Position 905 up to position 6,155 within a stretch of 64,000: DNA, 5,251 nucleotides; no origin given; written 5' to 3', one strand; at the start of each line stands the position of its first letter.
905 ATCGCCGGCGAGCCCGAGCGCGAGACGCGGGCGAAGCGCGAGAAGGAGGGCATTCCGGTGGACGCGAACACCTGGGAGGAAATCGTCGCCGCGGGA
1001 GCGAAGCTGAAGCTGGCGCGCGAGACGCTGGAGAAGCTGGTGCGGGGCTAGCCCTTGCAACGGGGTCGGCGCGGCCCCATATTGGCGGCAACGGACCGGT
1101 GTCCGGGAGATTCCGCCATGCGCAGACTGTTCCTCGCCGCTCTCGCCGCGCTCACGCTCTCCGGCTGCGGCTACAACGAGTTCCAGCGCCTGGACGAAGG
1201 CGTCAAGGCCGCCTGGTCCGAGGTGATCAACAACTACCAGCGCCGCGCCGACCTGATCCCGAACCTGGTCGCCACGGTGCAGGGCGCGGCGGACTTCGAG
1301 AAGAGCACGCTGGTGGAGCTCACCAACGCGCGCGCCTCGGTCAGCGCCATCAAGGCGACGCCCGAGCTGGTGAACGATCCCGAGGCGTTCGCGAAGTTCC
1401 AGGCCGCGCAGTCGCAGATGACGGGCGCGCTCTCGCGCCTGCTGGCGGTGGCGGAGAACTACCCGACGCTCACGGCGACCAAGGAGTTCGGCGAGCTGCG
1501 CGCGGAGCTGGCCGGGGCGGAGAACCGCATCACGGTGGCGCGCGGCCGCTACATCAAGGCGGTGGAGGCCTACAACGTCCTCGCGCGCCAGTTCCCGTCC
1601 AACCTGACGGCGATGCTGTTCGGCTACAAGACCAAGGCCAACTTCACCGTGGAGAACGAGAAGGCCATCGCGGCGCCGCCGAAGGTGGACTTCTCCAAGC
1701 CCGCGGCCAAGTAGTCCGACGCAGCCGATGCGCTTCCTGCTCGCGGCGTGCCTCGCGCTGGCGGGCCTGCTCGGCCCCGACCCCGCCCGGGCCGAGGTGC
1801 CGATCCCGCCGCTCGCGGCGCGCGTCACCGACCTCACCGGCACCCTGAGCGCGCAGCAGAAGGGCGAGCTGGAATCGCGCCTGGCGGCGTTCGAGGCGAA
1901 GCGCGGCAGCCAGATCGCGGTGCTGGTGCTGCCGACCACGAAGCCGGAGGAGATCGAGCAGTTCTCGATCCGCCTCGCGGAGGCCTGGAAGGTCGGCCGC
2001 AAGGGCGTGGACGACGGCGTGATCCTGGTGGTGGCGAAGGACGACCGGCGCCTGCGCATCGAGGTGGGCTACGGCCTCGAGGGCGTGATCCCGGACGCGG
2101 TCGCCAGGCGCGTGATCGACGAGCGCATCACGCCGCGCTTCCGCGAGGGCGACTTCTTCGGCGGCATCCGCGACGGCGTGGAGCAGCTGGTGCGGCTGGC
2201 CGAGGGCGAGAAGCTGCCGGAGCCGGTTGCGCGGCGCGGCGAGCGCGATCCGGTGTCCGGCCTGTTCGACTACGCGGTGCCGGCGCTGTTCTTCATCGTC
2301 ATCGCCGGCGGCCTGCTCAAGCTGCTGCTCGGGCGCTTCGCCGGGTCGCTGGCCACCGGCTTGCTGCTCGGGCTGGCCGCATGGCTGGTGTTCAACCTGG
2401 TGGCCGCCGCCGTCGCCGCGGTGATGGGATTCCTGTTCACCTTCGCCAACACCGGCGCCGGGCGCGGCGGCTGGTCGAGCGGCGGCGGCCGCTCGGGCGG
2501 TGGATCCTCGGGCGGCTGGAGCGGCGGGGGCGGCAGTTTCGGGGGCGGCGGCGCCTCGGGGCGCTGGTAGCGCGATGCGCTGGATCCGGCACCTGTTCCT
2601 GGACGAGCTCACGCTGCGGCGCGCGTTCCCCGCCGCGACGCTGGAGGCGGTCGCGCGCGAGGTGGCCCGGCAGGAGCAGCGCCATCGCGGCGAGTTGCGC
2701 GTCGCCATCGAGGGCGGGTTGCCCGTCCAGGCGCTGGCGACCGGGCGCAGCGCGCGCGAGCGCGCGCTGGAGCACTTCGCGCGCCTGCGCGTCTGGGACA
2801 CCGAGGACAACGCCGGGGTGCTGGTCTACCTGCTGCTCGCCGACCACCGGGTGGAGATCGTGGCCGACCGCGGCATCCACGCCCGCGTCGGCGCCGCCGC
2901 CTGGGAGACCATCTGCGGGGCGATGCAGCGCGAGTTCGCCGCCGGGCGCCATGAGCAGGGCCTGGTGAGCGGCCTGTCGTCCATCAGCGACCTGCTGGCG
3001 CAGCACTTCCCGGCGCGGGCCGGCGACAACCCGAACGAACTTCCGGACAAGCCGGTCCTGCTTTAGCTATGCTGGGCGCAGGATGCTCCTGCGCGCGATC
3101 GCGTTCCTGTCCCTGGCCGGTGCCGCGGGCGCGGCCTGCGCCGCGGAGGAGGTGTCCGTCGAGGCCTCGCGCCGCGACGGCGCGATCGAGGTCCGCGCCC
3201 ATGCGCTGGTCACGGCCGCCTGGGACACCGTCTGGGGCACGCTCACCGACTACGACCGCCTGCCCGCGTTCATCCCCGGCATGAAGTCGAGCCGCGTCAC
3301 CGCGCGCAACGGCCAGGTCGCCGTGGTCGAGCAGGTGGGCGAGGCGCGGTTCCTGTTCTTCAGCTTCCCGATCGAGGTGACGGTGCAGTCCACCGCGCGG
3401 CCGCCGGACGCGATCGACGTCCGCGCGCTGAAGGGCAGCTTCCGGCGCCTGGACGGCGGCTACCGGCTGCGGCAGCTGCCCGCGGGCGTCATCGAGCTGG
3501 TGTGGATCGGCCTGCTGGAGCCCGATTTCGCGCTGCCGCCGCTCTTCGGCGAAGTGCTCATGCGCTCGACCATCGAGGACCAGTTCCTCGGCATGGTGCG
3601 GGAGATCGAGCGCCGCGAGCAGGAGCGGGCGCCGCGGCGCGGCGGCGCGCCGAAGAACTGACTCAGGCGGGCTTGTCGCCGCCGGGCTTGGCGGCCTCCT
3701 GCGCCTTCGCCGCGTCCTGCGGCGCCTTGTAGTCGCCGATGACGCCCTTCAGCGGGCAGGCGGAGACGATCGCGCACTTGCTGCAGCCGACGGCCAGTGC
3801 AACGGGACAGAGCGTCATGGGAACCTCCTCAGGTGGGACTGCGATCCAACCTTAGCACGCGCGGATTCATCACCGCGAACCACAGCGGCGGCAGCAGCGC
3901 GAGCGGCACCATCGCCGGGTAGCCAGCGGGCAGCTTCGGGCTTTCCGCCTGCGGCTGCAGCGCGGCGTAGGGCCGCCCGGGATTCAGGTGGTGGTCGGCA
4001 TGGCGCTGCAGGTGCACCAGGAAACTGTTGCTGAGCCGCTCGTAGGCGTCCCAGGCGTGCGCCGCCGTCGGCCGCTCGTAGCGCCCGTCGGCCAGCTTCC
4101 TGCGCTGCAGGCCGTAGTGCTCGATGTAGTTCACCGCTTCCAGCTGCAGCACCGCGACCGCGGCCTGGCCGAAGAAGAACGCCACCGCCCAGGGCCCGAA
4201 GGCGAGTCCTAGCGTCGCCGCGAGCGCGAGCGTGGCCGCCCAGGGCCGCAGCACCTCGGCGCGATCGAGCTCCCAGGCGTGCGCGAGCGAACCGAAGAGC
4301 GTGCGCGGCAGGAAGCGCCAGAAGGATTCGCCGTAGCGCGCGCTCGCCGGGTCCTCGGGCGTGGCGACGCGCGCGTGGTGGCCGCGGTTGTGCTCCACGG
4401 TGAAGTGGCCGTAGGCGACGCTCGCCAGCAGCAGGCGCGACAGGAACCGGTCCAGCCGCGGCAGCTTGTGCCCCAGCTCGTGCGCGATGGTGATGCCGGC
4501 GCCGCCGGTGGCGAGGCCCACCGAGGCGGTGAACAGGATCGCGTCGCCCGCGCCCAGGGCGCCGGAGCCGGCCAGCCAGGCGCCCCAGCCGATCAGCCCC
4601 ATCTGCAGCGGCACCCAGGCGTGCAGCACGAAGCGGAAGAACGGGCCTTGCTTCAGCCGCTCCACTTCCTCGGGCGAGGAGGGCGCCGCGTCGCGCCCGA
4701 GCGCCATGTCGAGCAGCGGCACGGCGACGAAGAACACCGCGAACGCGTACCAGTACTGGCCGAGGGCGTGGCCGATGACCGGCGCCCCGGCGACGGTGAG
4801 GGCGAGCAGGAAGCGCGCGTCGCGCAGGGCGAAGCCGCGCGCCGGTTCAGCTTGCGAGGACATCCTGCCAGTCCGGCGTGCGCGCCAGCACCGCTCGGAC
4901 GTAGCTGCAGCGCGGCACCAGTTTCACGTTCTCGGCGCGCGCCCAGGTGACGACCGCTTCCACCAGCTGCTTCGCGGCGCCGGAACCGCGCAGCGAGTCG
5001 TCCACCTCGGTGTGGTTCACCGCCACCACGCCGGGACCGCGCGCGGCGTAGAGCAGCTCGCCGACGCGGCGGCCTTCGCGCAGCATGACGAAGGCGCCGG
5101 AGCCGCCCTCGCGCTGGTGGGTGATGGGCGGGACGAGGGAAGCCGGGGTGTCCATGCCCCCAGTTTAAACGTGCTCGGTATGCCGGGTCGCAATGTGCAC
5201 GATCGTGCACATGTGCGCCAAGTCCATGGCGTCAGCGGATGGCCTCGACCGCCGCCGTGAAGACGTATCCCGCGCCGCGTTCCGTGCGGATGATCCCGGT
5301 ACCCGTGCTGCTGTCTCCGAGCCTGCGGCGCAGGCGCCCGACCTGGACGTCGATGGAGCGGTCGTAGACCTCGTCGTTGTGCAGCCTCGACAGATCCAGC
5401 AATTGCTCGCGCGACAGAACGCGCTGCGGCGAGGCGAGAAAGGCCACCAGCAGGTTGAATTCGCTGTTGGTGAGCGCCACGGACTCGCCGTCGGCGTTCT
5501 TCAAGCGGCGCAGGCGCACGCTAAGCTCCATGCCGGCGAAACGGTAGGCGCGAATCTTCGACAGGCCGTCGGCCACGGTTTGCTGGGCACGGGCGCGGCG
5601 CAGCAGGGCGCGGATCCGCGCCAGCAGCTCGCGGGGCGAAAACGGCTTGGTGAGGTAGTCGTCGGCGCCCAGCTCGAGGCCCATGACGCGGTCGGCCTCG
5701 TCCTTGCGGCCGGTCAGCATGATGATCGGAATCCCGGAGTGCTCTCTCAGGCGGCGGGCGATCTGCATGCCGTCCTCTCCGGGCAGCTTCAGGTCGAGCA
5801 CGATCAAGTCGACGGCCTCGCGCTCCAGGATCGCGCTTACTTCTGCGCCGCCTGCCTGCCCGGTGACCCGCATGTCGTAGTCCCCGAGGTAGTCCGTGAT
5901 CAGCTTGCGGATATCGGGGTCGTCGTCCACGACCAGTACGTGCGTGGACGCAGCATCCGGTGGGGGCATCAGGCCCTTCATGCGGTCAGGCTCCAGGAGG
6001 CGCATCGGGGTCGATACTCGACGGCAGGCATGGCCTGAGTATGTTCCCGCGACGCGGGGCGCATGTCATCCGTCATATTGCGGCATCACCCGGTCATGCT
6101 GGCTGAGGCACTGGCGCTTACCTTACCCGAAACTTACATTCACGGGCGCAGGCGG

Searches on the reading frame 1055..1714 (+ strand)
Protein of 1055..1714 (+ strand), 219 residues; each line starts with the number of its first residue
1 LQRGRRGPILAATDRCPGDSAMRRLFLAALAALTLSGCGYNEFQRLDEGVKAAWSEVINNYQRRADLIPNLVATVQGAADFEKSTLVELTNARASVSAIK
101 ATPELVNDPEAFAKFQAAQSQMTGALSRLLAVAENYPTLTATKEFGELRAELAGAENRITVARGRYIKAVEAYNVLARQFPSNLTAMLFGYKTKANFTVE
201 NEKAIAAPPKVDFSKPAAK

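Call 45: search_protein_families(library=pfam, proteins=[window:1055-1714:+])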
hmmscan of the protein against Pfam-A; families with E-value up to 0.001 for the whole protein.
window:1055-1714:+ (219 aa): 2 families
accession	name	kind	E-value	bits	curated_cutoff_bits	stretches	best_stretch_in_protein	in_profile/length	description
PF04011.17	LemA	-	1.8e-50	171.1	26.2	1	53-213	1-149/149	LemA family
PF08139.17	LPAM_1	-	0.00047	20.9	20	0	22-38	1-17/18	Prokaryotic membrane lipoprotein lipid attachment site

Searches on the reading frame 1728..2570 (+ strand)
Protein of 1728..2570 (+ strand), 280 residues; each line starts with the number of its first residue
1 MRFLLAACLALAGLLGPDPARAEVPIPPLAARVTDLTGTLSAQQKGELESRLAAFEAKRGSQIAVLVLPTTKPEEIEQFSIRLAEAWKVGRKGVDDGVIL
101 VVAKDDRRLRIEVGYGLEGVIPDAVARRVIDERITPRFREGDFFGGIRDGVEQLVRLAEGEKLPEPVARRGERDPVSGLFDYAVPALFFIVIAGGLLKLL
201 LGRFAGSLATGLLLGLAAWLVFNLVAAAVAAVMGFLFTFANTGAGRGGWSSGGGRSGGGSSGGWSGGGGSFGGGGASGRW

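Call 45: search_protein_families(library=pfam, proteins=[window:1728-2570:+])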
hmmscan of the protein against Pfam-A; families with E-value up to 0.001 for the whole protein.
window:1728-2570:+ (280 aa): 1 family
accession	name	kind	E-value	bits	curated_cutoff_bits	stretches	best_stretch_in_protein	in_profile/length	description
PF04536.20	TPM_phosphatase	-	1.4e-41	141.8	22.1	1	33-156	1-124/125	TPM domain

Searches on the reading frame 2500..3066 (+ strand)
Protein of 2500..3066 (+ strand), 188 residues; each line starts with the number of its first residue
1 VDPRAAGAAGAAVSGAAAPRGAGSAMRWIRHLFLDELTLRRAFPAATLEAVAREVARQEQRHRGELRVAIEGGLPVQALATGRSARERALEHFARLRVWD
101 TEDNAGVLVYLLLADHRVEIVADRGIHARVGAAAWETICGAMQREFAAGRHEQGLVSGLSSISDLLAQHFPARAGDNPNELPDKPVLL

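Call 45: search_protein_families(library=pfam, proteins=[window:2500-3066:+])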
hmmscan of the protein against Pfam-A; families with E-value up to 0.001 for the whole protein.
window:2500-3066:+ (188 aa): 1 family
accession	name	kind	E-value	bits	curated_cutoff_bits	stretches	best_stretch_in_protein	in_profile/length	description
PF04536.20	TPM_phosphatase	-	1.9e-09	38.1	22.1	1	44-164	9-124/125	TPM domain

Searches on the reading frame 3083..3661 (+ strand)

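Call 45: search_protein_families(library=pfam, proteins=[window:3083-3661:+])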
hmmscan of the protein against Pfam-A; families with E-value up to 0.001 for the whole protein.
window:3083-3661:+ (192 aa): 2 families
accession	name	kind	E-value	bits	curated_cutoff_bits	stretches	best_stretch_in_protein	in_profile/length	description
PF03364.25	Polyketide_cyc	-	6.2e-12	46.3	23.4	1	44-163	2-117/126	Polyketide cyclase / dehydrase and lipid transport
PF10604.15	Polyketide_cyc2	-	6.3e-06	27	27.4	1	35-166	2-128/142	Polyketide cyclase / dehydrase and lipid transport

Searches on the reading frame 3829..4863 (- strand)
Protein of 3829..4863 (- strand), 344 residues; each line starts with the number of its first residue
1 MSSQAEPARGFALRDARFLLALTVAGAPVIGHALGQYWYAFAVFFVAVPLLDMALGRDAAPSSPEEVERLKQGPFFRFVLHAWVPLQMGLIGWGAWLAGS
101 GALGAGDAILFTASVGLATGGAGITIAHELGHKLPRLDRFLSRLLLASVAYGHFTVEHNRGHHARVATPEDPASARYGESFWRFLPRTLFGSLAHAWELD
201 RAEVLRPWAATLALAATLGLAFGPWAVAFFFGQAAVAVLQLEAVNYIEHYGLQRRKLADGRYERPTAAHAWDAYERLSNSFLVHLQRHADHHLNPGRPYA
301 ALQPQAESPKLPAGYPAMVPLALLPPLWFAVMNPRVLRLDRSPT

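Call 12: search_protein_families(library=ncbifam, proteins=[window:3829-4863:-])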
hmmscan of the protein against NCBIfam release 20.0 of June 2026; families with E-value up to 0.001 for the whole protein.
window:3829-4863:- (344 aa): 0 families

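Call 13: search_protein_families(library=pfam, proteins=[window:3829-4863:-])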
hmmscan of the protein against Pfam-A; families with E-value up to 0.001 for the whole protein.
window:3829-4863:- (344 aa): 1 family
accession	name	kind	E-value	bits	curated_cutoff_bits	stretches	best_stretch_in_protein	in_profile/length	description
PF00487.30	FA_desaturase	-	1.1e-27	97.8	29.7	1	112-319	9-250/253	Fatty acid desaturase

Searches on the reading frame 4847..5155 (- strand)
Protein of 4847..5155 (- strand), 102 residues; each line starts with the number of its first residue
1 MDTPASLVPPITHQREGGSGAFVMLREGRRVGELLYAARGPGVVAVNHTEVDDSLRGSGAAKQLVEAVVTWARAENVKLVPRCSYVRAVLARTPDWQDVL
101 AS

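Call 12: search_protein_families(library=ncbifam, proteins=[window:4847-5155:-])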
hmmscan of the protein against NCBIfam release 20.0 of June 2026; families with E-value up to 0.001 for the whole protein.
window:4847-5155:- (102 aa): 0 families

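Call 13: search_protein_families(library=pfam, proteins=[window:4847-5155:-])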
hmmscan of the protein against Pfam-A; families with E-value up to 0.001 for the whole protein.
window:4847-5155:- (102 aa): 2 families
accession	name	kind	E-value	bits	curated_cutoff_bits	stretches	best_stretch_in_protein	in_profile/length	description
PF14542.12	Acetyltransf_CG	-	5.3e-24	84.6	30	1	23-99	3-80/80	GCN5-related N-acetyl-transferase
PF00583.31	Acetyltransf_1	-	1.3e-06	29.1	20.7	1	16-79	30-95/116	Acetyltransferase (GNAT) family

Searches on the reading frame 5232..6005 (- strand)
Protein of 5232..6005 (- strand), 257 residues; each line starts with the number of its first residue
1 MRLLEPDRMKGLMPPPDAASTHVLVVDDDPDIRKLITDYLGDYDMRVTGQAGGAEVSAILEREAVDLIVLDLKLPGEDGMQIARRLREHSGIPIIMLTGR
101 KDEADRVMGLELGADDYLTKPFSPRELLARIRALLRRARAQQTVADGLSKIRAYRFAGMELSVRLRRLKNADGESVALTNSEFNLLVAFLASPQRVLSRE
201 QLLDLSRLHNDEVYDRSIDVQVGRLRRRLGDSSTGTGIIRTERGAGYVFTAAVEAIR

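Call 12: search_protein_families(library=ncbifam, proteins=[window:5232-6005:-])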
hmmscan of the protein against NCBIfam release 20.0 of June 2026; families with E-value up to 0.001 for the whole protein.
window:5232-6005:- (257 aa): 104 families (the best 25 are shown)
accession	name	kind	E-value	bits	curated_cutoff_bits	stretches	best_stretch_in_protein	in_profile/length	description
NF010430.0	PRK13856.1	equivalog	3.3e-72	243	344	1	22-254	3-232/241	two-component response regulator VirG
NF007005.1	PRK09468.1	equivalog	6.9e-66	222.1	331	1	20-250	3-232/237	osmolarity response regulator transcription factor OmpR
NF008034.0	PRK10766.1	equivalog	4.1e-62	209.7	275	1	20-253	2-230/231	two-component system response regulator TorR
TIGR02154.1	PhoB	equivalog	1.1e-55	188.5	296.2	1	20-249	2-225/226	phosphate regulon transcriptional regulator PhoB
NF045944.1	ResRegRpaBCyano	equivalog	5e-54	183.1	330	1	24-249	1-227/229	response regulator transcription factor RpaB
NF008296.0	PRK11083.1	equivalog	8.8e-54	182.3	273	1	20-250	3-226/228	two-component system response regulator CreB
NF008378.0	PRK11173.1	equivalog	1.9e-53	181.3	334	1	20-254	3-237/238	two-component system response regulator ArcA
NF007982.1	PRK10710.1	equivalog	3e-53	180.8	380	1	20-253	7-231/235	envelope stress response regulator BaeR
NF040689.1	MtrAB_MtrA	equivalog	3.3e-50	170.5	300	1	23-247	1-216/219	MtrAB system response regulator MtrA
NF053854.1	RespRegPhoBBctds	equivalog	1.7e-48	165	270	1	23-249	1-224/225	two-component system response regulator PhoB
NF041733.1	resp_reg_CseB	equivalog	3.8e-48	163.8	350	1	21-249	1-226/228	two-component system response regulator CseB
NF007977.0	PRK10701.1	equivalog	1.3e-45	155.7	330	1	22-251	3-235/241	two-component system response regulator RstA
NF040534.1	resp_reg_YycF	equivalog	8.5e-45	152.8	340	1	22-249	2-227/231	response regulator YycF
NF033117.2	vanR_ACDEGLN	exception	3.7e-43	147.7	350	1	23-248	1-224/226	VanR-ABDEGLN family response regulator transcription factor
NF008199.0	PRK10955.1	equivalog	2e-41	142.4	341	1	22-251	3-230/232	envelope stress response regulator transcription factor CpxR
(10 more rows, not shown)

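Call 13: search_protein_families(library=pfam, proteins=[window:5232-6005:-])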
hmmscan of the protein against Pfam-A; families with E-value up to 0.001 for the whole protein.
window:5232-6005:- (257 aa): 2 families
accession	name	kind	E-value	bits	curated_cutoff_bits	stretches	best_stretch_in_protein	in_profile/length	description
PF00072.30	Response_reg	-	3.2e-31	108.2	30.2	1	23-132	1-111/111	Response regulator receiver domain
PF00486.34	Trans_reg_C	-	1.7e-19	70.1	26.2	1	173-249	1-77/77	Transcriptional regulatory protein, C terminal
